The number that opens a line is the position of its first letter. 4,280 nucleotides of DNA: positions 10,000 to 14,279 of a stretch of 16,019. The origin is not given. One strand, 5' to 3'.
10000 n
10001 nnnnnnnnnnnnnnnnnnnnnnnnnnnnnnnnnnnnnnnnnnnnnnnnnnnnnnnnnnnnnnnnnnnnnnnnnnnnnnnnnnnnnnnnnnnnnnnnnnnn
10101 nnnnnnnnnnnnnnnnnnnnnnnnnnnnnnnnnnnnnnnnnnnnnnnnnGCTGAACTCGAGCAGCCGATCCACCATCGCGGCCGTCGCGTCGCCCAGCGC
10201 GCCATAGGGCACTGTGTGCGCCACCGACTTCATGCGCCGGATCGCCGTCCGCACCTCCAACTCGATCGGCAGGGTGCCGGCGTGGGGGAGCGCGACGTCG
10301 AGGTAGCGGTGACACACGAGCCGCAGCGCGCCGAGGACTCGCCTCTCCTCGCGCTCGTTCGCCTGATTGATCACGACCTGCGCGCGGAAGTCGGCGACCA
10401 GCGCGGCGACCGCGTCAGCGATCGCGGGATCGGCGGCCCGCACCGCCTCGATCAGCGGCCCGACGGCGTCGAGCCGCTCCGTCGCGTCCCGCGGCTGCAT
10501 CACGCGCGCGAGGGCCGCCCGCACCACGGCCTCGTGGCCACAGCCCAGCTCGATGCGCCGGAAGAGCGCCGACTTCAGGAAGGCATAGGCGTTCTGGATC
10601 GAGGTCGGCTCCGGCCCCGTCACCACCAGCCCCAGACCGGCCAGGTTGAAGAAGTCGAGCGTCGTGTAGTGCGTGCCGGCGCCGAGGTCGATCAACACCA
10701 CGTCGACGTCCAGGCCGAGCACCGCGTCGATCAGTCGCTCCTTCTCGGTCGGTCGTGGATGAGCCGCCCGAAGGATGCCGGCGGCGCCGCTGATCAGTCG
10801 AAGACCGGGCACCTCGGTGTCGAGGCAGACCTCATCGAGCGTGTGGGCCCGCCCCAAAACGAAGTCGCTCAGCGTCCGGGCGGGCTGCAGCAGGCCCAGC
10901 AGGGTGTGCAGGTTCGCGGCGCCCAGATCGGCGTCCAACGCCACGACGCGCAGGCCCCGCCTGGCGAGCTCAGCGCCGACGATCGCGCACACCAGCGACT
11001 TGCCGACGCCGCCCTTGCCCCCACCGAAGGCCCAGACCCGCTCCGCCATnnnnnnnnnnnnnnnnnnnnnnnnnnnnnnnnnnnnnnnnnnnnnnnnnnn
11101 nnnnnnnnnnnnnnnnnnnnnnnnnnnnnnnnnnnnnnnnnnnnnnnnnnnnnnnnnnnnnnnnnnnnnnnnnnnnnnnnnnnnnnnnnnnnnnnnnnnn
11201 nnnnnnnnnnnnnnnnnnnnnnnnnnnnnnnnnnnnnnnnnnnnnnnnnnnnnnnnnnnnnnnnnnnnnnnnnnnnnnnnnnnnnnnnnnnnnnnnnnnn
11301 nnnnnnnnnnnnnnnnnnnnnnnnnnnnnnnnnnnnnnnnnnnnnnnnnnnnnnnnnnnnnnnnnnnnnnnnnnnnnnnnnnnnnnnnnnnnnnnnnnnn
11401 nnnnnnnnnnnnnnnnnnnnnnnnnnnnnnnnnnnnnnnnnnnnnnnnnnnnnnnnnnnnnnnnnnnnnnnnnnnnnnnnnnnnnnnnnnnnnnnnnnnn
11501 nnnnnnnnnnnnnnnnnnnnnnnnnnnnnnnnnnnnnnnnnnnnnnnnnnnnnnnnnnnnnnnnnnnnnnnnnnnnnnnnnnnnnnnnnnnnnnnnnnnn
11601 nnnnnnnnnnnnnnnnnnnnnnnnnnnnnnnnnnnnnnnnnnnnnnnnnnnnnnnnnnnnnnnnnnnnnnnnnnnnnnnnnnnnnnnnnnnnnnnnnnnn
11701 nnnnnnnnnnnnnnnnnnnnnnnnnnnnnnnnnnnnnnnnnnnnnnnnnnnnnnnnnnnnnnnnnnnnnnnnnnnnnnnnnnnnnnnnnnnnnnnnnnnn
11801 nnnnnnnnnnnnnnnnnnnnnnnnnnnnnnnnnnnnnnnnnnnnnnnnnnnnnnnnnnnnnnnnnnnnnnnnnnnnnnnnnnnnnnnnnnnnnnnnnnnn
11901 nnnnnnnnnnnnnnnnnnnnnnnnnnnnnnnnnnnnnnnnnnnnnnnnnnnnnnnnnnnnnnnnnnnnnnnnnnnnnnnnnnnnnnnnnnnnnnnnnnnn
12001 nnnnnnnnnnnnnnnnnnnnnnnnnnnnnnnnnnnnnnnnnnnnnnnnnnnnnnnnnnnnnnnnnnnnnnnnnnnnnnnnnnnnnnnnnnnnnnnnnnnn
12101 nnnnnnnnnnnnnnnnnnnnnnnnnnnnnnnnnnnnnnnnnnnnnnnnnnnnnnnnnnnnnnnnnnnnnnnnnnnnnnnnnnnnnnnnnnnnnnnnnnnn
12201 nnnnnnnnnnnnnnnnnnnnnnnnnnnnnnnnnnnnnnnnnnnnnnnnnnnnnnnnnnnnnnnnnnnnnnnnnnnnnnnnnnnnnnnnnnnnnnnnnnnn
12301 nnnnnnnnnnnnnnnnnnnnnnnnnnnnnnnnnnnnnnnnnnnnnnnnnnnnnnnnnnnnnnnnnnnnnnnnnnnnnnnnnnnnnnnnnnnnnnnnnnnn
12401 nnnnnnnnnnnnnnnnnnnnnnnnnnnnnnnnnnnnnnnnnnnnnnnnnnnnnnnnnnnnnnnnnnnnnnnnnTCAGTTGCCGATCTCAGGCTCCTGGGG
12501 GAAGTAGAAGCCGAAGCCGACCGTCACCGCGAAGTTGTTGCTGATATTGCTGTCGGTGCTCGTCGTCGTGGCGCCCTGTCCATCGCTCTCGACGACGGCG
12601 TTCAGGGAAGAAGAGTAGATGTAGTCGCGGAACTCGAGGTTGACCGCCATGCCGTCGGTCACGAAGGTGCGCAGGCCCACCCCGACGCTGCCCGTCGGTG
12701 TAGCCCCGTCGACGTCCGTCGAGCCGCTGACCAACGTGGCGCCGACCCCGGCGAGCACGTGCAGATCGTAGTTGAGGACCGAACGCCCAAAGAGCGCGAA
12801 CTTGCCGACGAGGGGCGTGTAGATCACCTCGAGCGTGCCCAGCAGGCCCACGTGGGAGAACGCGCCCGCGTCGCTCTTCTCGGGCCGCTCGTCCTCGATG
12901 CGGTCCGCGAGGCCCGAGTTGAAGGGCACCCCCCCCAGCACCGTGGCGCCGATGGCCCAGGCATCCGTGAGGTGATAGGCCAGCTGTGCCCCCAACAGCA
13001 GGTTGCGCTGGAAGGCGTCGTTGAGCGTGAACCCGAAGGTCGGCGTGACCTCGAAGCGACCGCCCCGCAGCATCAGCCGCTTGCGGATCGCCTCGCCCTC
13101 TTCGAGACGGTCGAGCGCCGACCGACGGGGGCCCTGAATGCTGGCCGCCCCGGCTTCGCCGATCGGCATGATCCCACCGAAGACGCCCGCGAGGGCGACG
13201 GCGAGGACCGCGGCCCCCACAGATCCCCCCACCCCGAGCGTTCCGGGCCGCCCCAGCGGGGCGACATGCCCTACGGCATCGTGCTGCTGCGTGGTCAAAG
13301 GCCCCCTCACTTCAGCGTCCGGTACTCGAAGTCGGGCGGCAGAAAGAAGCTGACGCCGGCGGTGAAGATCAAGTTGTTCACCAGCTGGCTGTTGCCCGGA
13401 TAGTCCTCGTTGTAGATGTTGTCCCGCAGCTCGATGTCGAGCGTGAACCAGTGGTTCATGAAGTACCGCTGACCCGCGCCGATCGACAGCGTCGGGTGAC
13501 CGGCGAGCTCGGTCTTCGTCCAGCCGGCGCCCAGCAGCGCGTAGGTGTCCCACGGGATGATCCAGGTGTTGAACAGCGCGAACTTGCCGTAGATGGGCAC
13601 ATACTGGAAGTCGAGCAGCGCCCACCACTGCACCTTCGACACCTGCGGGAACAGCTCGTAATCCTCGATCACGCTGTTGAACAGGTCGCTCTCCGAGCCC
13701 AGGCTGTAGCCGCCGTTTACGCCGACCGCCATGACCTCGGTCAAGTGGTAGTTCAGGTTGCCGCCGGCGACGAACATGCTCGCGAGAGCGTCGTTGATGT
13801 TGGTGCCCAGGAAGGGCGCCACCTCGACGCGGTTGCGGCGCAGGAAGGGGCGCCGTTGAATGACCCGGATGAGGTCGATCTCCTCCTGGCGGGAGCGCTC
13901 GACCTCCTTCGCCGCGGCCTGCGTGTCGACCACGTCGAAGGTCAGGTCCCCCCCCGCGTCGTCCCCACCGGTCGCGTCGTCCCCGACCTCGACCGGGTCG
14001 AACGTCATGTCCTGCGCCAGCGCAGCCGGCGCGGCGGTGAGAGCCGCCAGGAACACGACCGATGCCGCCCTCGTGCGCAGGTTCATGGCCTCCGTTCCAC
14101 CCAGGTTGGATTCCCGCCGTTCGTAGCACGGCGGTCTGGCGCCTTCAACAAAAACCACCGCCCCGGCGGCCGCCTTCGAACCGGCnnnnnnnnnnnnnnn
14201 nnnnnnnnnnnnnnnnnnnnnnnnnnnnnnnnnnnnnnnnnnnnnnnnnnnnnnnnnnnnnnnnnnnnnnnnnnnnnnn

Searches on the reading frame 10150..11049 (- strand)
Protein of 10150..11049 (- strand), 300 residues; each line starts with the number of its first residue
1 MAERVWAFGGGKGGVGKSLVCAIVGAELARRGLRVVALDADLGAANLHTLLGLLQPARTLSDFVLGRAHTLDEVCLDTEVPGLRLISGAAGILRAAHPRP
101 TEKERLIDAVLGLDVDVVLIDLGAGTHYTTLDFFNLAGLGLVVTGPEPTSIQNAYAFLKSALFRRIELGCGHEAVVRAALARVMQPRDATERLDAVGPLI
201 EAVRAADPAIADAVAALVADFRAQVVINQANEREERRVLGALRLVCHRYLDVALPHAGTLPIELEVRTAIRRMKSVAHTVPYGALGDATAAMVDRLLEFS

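Call 75: search_solved_structures(query=window:10150-11049:-, max_evalue=0.00001)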
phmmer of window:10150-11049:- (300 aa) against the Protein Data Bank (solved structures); distinct sequences matched with E-value up to 0.00001: 12.
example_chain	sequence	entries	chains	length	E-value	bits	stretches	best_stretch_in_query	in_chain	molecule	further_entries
5j1j_A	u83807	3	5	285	8.4e-29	104.4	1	5-159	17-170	Site-determining protein | Transcriptional antiactivator FleN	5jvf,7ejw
8pb9_A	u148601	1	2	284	1.3e-27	100.5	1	5-159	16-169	Antiactivator FleN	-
8p53_A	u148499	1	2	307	1.7e-27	100.1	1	5-159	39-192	Antiactivator FleN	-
4rz2_A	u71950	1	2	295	3.3e-14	56.5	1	4-159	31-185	Site-determining protein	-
4rz3_A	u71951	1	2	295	4.7e-13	52.7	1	4-159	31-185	Site-determining protein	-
1g3q_A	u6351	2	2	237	1.4e-12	51.2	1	4-154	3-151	CELL DIVISION INHIBITOR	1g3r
1ion_A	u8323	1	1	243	1.2e-10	44.8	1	4-153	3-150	PROBABLE CELL DIVISION INHIBITOR MIND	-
6riq_C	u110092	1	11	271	2e-10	44.1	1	7-222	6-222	Site-determining protein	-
1hyq_A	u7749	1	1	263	4.6e-09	39.6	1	7-154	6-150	CELL DIVISION INHIBITOR (MIND-1)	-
4v03_A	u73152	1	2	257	2e-08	37.6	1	7-155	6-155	SITE-DETERMINING PROTEIN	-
3q9l_A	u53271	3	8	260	3.7e-08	36.6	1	4-167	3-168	Septum site-determining protein minD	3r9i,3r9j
4v02_A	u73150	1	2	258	2.6e-07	33.8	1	7-155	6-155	SITE-DETERMINING PROTEIN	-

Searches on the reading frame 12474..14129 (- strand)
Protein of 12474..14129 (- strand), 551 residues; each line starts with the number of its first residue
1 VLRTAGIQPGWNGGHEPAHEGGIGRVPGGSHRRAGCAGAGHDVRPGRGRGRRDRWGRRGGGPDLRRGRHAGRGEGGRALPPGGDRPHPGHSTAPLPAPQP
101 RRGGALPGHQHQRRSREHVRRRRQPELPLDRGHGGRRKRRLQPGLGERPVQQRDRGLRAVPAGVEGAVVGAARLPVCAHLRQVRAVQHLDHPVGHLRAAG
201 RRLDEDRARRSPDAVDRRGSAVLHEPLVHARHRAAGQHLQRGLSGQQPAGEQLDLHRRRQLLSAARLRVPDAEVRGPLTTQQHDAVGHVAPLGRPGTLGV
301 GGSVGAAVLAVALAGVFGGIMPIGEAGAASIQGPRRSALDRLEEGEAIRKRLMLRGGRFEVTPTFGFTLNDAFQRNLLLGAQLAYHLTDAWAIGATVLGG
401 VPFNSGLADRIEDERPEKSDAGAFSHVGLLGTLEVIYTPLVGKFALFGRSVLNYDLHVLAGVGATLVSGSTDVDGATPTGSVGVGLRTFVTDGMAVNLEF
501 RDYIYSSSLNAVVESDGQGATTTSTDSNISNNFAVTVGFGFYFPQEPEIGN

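Call 6: search_protein_families(library=pfam, proteins=[window:12474-14129:-], max_evalue=0.01)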
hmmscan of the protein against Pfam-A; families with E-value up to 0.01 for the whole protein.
window:12474-14129:- (551 aa): 1 family
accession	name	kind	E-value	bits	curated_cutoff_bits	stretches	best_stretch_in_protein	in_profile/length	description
PF13505.12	OMP_b-brl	-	0.00015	22.4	28.7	1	378-541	45-175/175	Outer membrane protein beta-barrel domain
